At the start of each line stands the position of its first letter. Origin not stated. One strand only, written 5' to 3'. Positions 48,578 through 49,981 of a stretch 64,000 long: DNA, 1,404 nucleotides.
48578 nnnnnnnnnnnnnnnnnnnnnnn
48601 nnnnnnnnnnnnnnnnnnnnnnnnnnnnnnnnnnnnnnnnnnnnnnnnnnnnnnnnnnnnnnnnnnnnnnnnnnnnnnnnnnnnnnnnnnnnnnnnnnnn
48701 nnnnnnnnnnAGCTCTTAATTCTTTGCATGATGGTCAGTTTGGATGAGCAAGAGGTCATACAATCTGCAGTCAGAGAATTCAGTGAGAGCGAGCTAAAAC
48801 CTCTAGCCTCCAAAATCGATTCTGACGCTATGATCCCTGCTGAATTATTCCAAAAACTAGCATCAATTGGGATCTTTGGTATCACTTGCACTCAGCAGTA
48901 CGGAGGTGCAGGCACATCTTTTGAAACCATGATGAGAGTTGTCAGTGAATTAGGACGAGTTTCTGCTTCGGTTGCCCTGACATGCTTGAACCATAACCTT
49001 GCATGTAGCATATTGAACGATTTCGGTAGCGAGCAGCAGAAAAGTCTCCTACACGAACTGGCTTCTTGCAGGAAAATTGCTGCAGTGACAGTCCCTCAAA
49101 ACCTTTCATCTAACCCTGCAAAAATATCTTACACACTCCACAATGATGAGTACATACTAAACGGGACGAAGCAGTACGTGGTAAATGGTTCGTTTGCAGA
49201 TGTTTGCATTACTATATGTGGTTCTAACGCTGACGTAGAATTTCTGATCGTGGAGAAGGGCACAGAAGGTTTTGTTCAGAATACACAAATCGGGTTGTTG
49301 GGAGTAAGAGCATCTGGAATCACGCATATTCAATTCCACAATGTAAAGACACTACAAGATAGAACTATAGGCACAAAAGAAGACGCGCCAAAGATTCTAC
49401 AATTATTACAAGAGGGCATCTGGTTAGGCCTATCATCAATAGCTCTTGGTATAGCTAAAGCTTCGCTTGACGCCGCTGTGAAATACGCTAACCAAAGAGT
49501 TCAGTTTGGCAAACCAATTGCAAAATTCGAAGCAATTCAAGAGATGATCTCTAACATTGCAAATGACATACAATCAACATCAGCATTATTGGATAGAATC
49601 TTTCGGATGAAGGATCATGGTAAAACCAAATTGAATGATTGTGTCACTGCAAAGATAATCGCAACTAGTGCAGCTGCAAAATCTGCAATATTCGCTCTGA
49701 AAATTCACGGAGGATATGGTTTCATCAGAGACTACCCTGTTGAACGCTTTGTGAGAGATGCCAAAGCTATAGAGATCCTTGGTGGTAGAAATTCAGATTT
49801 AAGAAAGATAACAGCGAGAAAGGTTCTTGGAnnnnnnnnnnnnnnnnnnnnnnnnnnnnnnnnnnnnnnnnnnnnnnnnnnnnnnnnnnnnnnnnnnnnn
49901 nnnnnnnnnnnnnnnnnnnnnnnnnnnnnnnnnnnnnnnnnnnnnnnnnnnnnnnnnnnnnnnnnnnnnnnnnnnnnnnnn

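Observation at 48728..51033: Tandem acyl-CoA dehydrogenase genes, one lacking the catalytic Glu and FAD-contact motifs: candidate heteromeric (alpha2beta2-type) ACAD in an archaeon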

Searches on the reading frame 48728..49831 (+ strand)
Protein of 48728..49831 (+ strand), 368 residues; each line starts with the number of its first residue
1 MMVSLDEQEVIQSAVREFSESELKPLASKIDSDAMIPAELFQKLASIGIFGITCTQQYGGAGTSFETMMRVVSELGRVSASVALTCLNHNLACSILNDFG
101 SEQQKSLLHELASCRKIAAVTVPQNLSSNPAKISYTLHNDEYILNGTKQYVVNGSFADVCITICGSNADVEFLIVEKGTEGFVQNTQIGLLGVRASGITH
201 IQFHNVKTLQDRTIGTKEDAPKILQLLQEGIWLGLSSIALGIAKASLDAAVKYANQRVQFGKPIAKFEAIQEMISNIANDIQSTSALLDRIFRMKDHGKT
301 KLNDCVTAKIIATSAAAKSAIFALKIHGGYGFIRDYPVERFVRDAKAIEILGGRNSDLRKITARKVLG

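Call 3: search_protein_families(library=pfam, proteins=[window:48728-49831:+], max_evalue=0.01)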
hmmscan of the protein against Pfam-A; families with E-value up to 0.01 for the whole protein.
window:48728-49831:+ (368 aa): 4 families
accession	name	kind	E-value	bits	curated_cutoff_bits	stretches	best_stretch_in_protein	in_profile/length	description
PF00441.29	Acyl-CoA_dh_1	-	1.1e-29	104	22.4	1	235-366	18-149/150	Acyl-CoA dehydrogenase, C-terminal domain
PF02771.21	Acyl-CoA_dh_N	-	2.1e-25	89.7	22.9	1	6-108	2-106/113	Acyl-CoA dehydrogenase, N-terminal domain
PF08028.16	Acyl-CoA_dh_2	-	1.7e-16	61.2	22.7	1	234-349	2-127/134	Acyl-CoA dehydrogenase, C-terminal domain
PF02770.24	Acyl-CoA_dh_M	-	6.6e-10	39.5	33.3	1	120-206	4-97/97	Acyl-CoA dehydrogenase, middle domain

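Call 4: search_protein_families(library=ncbifam, proteins=[window:48728-49831:+], max_evalue=0.01)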
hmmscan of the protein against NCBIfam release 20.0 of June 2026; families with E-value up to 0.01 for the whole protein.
window:48728-49831:+ (368 aa): 22 families
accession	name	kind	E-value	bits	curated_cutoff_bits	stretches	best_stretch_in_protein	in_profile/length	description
NF042972.1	AcrlCoAredClosAcrC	equivalog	7.8e-75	251.9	640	1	6-367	7-377/378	acryloyl-CoA reductase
NF045552.1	GlutCoADH_Des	equivalog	2e-50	172.1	470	1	6-366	7-379/387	glutaryl-CoA dehydrogenase Acd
NF042439.1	SulpropCoADesulf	equivalog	1.3e-49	168.9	600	1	13-368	2-372/379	3-sulfinopropanoyl-CoA desulfinase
NF043006.1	CyhCrbnylCoADH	equivalog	9.8e-49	166.3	650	1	2-366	2-375/380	cyclohexane-1-carbonyl-CoA dehydrogenase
NF058590.1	AcCoDHFadEBacil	equivalog_domain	7e-44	150.3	600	1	6-359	23-403/586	acyl-CoA dehydrogenase FadE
NF053553.1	prodigi_MBC_PigA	equivalog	1.4e-36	126.4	500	1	6-366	7-379/381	prodigiosin MBC biosynthesis dehydrogenase PigA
NF008997.0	PRK12341.1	equivalog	7.7e-36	124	537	1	6-367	7-377/382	acyl-CoA dehydrogenase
NF045652.1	ProlPCPDhRedW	equivalog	1.4e-34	119.5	650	1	8-364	4-371/376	L-prolyl-[peptidyl-carrier protein] dehydrogenase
NF002885.1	PRK03354.1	equivalog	4e-32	111.7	540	1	6-356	7-363/378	crotonobetainyl-CoA dehydrogenase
NF052270.1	Staph_DH_FadE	equivalog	1.6e-31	109.5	600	1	8-349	24-376/400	acyl-CoA dehydrogenase FadE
NF049984.1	Rv1679_FadE16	equivalog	8.2e-30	104.3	600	1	27-352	16-351/371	Rv1679 family acyl-CoA dehydrogenase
TIGR03207.1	cyc_hxne_CoA_dh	equivalog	2.2e-23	82.6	575.35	1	7-365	4-370/372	cyclohexanecarboxyl-CoA dehydrogenase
TIGR04022.1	sulfur_SfnB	equivalog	4.1e-23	81.9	430.9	1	6-318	6-323/391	SfnB family sulfur acquisition oxidoreductase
NF007000.1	PRK09463.1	subfamily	8.9e-18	64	600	2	225-333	291-399/726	acyl-CoA dehydrogenase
NF050027.1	acylCoADhIpdE2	equivalog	2.6e-17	63.3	450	1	236-363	185-308/311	acyl-CoA dehydrogenase IpdE2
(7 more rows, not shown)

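Call 6: find_homologous_proteins(query=window:48728-49831:+)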
Query window:48728-49831:+ (368 aa): 5751 proteins with E <= 0.001 among 8000 candidates; the best 120 are listed.
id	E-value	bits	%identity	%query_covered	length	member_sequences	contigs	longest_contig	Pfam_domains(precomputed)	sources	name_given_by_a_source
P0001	5.4e-236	800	100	100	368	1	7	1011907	PF02770.25,PF00441.30,PF08028.17,PF02771.22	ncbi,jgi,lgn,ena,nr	ncbi:MAG: hypothetical protein FJ358_04010 [Thaumarchaeota archaeon]|nr:hypothetical protein [Nitros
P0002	1.3e-184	631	79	100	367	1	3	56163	PF02770.25,PF00441.30,PF08028.17,PF02771.22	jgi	jgi:butyryl-CoA dehydrogenase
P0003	1.4e-168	578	74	100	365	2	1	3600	PF02770.25,PF00441.30,PF08028.17,PF02771.22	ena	-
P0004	6.4e-166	570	74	100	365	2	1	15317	PF02770.25,PF00441.30,PF08028.17,PF02771.22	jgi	-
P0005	7.9e-165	566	73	100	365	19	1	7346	PF02770.25,PF00441.30,PF08028.17,PF02771.22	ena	-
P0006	8.2e-165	566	72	100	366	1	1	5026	PF02770.25,PF00441.30,PF08028.17,PF02771.22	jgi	-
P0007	1.8e-159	548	71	99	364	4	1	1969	PF02770.25,PF00441.30,PF08028.17,PF02771.22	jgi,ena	-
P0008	7.1e-152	523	67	99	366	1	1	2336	PF02770.25,PF00441.30,PF08028.17,PF02771.22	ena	-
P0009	6.4e-150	517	66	98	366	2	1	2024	PF00441.30,PF08028.17,PF02771.22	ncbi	-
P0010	1.0e-129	451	59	99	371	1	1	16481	PF02770.25,PF00441.30,PF08028.17,PF02771.22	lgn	-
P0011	2.8e-118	413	53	99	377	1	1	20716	PF02770.25,PF00441.30,PF08028.17,PF02771.22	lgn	-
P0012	3.5e-118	413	53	99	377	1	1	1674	PF02770.25,PF00441.30,PF08028.17,PF02771.22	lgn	-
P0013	4.3e-111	389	52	100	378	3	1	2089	PF02770.25,PF00441.30,PF08028.17,PF02771.22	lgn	-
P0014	1.0e-108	382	51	100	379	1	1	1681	PF02770.25,PF00441.30,PF08028.17,PF02771.22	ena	-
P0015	1.6e-104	368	50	100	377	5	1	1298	PF02770.25,PF00441.30,PF08028.17,PF02771.22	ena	-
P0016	1.6e-103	364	48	100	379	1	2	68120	PF02770.25,PF00441.30,PF08028.17,PF02771.22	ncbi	-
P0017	3.5e-75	271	37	99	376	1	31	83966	PF02770.25,PF00441.30,PF08028.17,PF02771.22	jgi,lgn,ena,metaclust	metaclust:\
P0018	3.6e-75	271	37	99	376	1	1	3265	PF02770.25,PF00441.30,PF08028.17,PF02771.22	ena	-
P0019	4.4e-75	271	37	99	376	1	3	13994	PF02770.25,PF00441.30,PF08028.17,PF02771.22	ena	-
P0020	5.0e-75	271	37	99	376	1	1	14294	PF02770.25,PF00441.30,PF08028.17,PF02771.22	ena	-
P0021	6.9e-75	270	37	99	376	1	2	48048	PF02770.25,PF00441.30,PF08028.17,PF02771.22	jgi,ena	-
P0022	4.4e-74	268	37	99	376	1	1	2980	PF02770.25,PF00441.30,PF08028.17,PF02771.22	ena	-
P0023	6.5e-74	267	37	99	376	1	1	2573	PF02770.25,PF00441.30,PF08028.17,PF02771.22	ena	-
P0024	2.3e-73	265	37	99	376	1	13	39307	PF02770.25,PF00441.30,PF08028.17,PF02771.22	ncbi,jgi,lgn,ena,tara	tara:strand:+ start:5179 stop:6309 length:1131 start_codon:yes stop_codon:yes gene_type:complete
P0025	2.4e-73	265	37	99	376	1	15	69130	PF02770.25,PF00441.30,PF08028.17,PF02771.22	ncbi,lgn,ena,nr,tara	ncbi:MAG: hypothetical protein CMO11_03335 [Thaumarchaeota archaeon]|nr:hypothetical protein [Nitros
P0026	7.9e-73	264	37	99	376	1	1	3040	PF02770.25,PF00441.30,PF08028.17,PF02771.22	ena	-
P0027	1.5e-71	259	37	99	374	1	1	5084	PF02770.25,PF00441.30,PF08028.17,PF02771.22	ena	-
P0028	1.9e-71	259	38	96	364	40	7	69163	PF02770.25,PF00441.30,PF08028.17,PF02771.22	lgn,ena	-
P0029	6.3e-71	257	35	98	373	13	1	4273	PF02770.25,PF00441.30,PF08028.17,PF02771.22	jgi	-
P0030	4.7e-68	248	35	99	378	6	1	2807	PF00441.30,PF08028.17,PF02771.22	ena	-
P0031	5.6e-68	248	39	98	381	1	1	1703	PF02770.25,PF00441.30,PF08028.17,PF02771.22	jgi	jgi:alkylation response protein AidB-like acyl-CoA dehydrogenase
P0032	1.4e-67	246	35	98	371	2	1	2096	PF00441.30,PF08028.17,PF02771.22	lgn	-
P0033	1.6e-67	246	37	98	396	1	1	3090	PF02770.25,PF00441.30,PF08028.17,PF02771.22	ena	-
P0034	1.8e-67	246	36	99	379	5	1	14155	PF00441.30,PF08028.17,PF02771.22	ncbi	-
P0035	6.3e-67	244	36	99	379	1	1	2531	PF00441.30,PF08028.17,PF02771.22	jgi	-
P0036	1.3e-66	243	36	98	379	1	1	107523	PF02770.25,PF00441.30,PF08028.17,PF02771.22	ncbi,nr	ncbi:acyl-CoA dehydrogenase [Peptococcaceae bacterium CEB3]|nr:acyl-CoA dehydrogenase [Peptococcacea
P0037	1.5e-66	243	39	98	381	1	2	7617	PF02770.25,PF00441.30,PF08028.17,PF02771.22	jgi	jgi:alkylation response protein AidB-like acyl-CoA dehydrogenase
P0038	3.5e-66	242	37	98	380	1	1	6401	PF02770.25,PF00441.30,PF08028.17,PF02771.22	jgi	jgi:butyryl-CoA dehydrogenase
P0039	4.4e-66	241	38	98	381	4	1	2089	PF02770.25,PF00441.30,PF08028.17,PF02771.22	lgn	-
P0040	6.4e-66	241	37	98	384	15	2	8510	PF02770.25,PF00441.30,PF08028.17,PF02771.22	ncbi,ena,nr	ncbi:MAG: acyl-CoA dehydrogenase family protein [Deltaproteobacteria bacterium]|nr:acyl-CoA dehydrog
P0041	1.1e-65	240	38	98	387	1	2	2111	PF02770.25,PF00441.30,PF08028.17,PF02771.22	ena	-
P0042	1.4e-65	240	35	98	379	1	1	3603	PF02770.25,PF22924.2,PF00441.30,PF08028.17,PF02771.22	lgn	-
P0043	1.6e-65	240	36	99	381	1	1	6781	PF02770.25,PF00441.30,PF08028.17,PF02771.22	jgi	-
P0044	2.3e-65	239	37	98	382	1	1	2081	PF02770.25,PF00441.30,PF08028.17,PF02771.22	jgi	jgi:alkylation response protein AidB-like acyl-CoA dehydrogenase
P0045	2.6e-65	239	38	98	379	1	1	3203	PF02770.25,PF00441.30,PF08028.17,PF02771.22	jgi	jgi:butyryl-CoA dehydrogenase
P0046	3.3e-65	239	38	98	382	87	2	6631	PF02770.25,PF00441.30,PF08028.17,PF02771.22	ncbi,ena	-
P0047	3.6e-65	238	39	98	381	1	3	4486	PF02770.25,PF00441.30,PF08028.17,PF02771.22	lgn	-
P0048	3.7e-65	238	37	98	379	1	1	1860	PF02770.25,PF00441.30,PF08028.17,PF02771.22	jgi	-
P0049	4.0e-65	238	37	98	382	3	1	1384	PF02770.25,PF00441.30,PF08028.17,PF02771.22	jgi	jgi:butyryl-CoA dehydrogenase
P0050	4.3e-65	238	38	98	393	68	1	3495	PF02770.25,PF00441.30,PF08028.17,PF02771.22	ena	-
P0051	4.8e-65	238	37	98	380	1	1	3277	PF02770.25,PF00441.30,PF08028.17,PF02771.22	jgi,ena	jgi:butyryl-CoA dehydrogenase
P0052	5.0e-65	238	37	98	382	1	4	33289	PF02770.25,PF00441.30,PF08028.17,PF02771.22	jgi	jgi:butyryl-CoA dehydrogenase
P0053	6.9e-65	237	37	98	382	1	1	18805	PF02770.25,PF00441.30,PF08028.17,PF02771.22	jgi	jgi:butyryl-CoA dehydrogenase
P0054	7.9e-65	237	37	98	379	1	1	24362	PF02770.25,PF00441.30,PF08028.17,PF02771.22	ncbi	ncbi:MAG: acyl-CoA dehydrogenase [Streptosporangiaceae bacterium]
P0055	8.0e-65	237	38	98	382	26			PF02770.25,PF00441.30,PF08028.17,PF02771.22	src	-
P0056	8.3e-65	237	37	98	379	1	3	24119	PF02770.25,PF00441.30,PF08028.17,PF02771.22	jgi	jgi:butyryl-CoA dehydrogenase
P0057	1.1e-64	237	37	98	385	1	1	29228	PF02770.25,PF00441.30,PF08028.17,PF02771.22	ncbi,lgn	-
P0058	1.1e-64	237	37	98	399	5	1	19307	PF02770.25,PF00441.30,PF08028.17,PF02771.22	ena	-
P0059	1.3e-64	237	37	98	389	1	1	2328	PF02770.25,PF00441.30,PF08028.17,PF02771.22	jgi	jgi:butyryl-CoA dehydrogenase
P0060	1.4e-64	237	37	98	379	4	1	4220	PF02770.25,PF00441.30,PF08028.17,PF02771.22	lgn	-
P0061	1.5e-64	236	37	98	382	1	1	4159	PF02770.25,PF00441.30,PF08028.17,PF02771.22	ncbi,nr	ncbi:MAG TPA: acyl-CoA dehydrogenase [Candidatus Udaeobacter sp.]|nr:acyl-CoA dehydrogenase [Candida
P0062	1.5e-64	236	37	98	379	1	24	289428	PF02770.25,PF00441.30,PF08028.17,PF02771.22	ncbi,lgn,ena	ncbi:MAG: acyl-CoA dehydrogenase [Streptosporangiaceae bacterium]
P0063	1.8e-64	236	37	98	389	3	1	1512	PF02770.25,PF00441.30,PF08028.17,PF02771.22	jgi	jgi:butyryl-CoA dehydrogenase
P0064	2.0e-64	236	37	98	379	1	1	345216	PF02770.25,PF00441.30,PF08028.17,PF02771.22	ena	-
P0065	2.4e-64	236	38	98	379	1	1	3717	PF02770.25,PF00441.30,PF08028.17,PF02771.22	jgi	-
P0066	2.4e-64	236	37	98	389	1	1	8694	PF02770.25,PF00441.30,PF08028.17,PF02771.22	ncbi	ncbi:MAG TPA: acyl-CoA dehydrogenase family protein [Candidatus Binatia bacterium]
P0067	2.5e-64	236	37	98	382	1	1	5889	PF02770.25,PF00441.30,PF08028.17,PF02771.22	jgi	jgi:butyryl-CoA dehydrogenase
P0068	2.7e-64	236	37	98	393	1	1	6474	PF02770.25,PF00441.30,PF08028.17,PF02771.22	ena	-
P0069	2.8e-64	236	37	98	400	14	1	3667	PF02770.25,PF00441.30,PF08028.17,PF02771.22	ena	-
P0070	2.9e-64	235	36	98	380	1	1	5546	PF02770.25,PF00441.30,PF08028.17,PF02771.22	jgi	jgi:butyryl-CoA dehydrogenase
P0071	3.1e-64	235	37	98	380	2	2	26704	PF02770.25,PF00441.30,PF08028.17,PF02771.22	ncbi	ncbi:MAG: acyl-CoA dehydrogenase [Candidatus Krumholzibacteria bacterium]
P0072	3.4e-64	235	38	98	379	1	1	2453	PF02770.25,PF00441.30,PF08028.17,PF02771.22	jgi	jgi:butyryl-CoA dehydrogenase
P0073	3.4e-64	235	38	98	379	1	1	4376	PF02770.25,PF00441.30,PF08028.17,PF02771.22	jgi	jgi:butyryl-CoA dehydrogenase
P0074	3.5e-64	235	36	98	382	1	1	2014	PF02770.25,PF00441.30,PF08028.17,PF02771.22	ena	-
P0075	3.9e-64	235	38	98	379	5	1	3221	PF02770.25,PF00441.30,PF08028.17,PF02771.22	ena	-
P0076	3.9e-64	235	37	98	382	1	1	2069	PF02770.25,PF00441.30,PF08028.17,PF02771.22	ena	-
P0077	4.2e-64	235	36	98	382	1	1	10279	PF02770.25,PF00441.30,PF08028.17,PF02771.22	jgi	jgi:butyryl-CoA dehydrogenase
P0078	4.5e-64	235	36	98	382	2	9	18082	PF02770.25,PF00441.30,PF08028.17,PF02771.22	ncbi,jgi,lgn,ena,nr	ncbi:MAG TPA: acyl-CoA dehydrogenase family protein [Candidatus Binatia bacterium]|jgi:butyryl-CoA d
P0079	4.5e-64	235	37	98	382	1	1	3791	PF02770.25,PF00441.30,PF08028.17,PF02771.22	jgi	jgi:butyryl-CoA dehydrogenase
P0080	4.5e-64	235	37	98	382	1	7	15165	PF02770.25,PF00441.30,PF08028.17,PF02771.22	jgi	jgi:butyryl-CoA dehydrogenase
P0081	4.6e-64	235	38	98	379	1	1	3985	PF02770.25,PF00441.30,PF08028.17,PF02771.22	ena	-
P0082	4.9e-64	235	36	98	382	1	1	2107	PF02770.25,PF00441.30,PF08028.17,PF02771.22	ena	-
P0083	5.1e-64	235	37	98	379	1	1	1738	PF02770.25,PF00441.30,PF08028.17,PF02771.22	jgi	jgi:butyryl-CoA dehydrogenase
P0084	5.9e-64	234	37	98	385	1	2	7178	PF02770.25,PF00441.30,PF08028.17,PF02771.22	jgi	jgi:butyryl-CoA dehydrogenase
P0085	6.3e-64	234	37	98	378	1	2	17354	PF02770.25,PF00441.30,PF08028.17,PF02771.22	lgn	-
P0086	6.6e-64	234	37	98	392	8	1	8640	PF02770.25,PF00441.30,PF08028.17,PF02771.22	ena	-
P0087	7.0e-64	234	38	98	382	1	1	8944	PF02770.25,PF00441.30,PF08028.17,PF02771.22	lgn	-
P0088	7.4e-64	234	37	98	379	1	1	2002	PF02770.25,PF00441.30,PF08028.17,PF02771.22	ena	-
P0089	8.3e-64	234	36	98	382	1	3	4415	PF02770.25,PF00441.30,PF08028.17,PF02771.22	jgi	jgi:butyryl-CoA dehydrogenase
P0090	8.3e-64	234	35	98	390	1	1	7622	PF02770.25,PF00441.30,PF08028.17,PF02771.22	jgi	jgi:butyryl-CoA dehydrogenase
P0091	8.3e-64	234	37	98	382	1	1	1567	PF02770.25,PF00441.30,PF08028.17,PF02771.22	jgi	jgi:butyryl-CoA dehydrogenase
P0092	8.9e-64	234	35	98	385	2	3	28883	PF02770.25,PF00441.30,PF08028.17,PF02771.22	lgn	-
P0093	9.9e-64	234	37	99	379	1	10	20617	PF02770.25,PF00441.30,PF08028.17,PF02771.22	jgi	-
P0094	1.0e-63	234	37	98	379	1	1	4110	PF02770.25,PF00441.30,PF08028.17,PF02771.22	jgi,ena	jgi:butyryl-CoA dehydrogenase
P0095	1.0e-63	234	37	98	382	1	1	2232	PF02770.25,PF00441.30,PF08028.17,PF02771.22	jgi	-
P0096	1.1e-63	234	38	98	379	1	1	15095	PF02770.25,PF00441.30,PF08028.17,PF02771.22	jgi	jgi:butyryl-CoA dehydrogenase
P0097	1.1e-63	234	38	98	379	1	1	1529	PF02770.25,PF00441.30,PF08028.17,PF02771.22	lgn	-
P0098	1.1e-63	234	36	98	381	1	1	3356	PF02770.25,PF00441.30,PF08028.17,PF02771.22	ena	-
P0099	1.2e-63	233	38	98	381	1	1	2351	PF02770.25,PF00441.30,PF08028.17,PF02771.22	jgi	jgi:alkylation response protein AidB-like acyl-CoA dehydrogenase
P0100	1.2e-63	233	37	98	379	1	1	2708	PF02770.25,PF00441.30,PF08028.17,PF02771.22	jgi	jgi:butyryl-CoA dehydrogenase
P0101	1.2e-63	233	37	98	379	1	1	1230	PF02770.25,PF00441.30,PF08028.17,PF02771.22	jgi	jgi:butyryl-CoA dehydrogenase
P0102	1.2e-63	233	37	98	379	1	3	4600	PF02770.25,PF00441.30,PF08028.17,PF02771.22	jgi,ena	jgi:butyryl-CoA dehydrogenase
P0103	1.3e-63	233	36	98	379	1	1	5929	PF02770.25,PF00441.30,PF08028.17,PF02771.22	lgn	-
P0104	1.3e-63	233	37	98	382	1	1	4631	PF02770.25,PF00441.30,PF08028.17,PF02771.22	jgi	jgi:butyryl-CoA dehydrogenase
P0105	1.3e-63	233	38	98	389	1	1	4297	PF02770.25,PF00441.30,PF08028.17,PF02771.22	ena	-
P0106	1.3e-63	233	37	98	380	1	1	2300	PF02770.25,PF00441.30,PF08028.17,PF02771.22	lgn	-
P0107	1.3e-63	233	37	98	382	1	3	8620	PF02770.25,PF00441.30,PF08028.17,PF02771.22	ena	-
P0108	1.3e-63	233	38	100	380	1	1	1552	PF02770.25,PF00441.30,PF08028.17,PF02771.22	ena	-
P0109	1.3e-63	233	37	98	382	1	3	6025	PF02770.25,PF00441.30,PF08028.17,PF02771.22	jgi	jgi:alkylation response protein AidB-like acyl-CoA dehydrogenase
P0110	1.4e-63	233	37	98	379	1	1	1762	PF02770.25,PF00441.30,PF08028.17,PF02771.22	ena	-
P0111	1.4e-63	233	37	98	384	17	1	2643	PF02770.25,PF00441.30,PF08028.17,PF02771.22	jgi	jgi:alkylation response protein AidB-like acyl-CoA dehydrogenase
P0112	1.4e-63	233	37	98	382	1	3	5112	PF02770.25,PF00441.30,PF08028.17,PF02771.22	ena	-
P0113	1.4e-63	233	36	98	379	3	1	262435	PF02770.25,PF22924.2,PF00441.30,PF08028.17,PF02771.22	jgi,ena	-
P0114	1.4e-63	233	37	98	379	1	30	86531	PF02770.25,PF00441.30,PF08028.17,PF02771.22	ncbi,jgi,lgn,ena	jgi:butyryl-CoA dehydrogenase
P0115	1.5e-63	233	37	98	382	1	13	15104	PF02770.25,PF00441.30,PF08028.17,PF02771.22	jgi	jgi:butyryl-CoA dehydrogenase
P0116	1.5e-63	233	36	98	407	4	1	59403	PF02770.25,PF00441.30,PF08028.17,PF02771.22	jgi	jgi:alkylation response protein AidB-like acyl-CoA dehydrogenase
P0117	1.5e-63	233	37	98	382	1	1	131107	PF02770.25,PF00441.30,PF08028.17,PF02771.22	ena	-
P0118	1.6e-63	233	37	99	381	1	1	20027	PF02770.25,PF00441.30,PF08028.17,PF02771.22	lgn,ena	-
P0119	1.6e-63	233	37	98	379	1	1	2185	PF02770.25,PF00441.30,PF08028.17,PF02771.22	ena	-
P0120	1.6e-63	233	37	97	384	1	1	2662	PF02770.25,PF00441.30,PF08028.17,PF02771.22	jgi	-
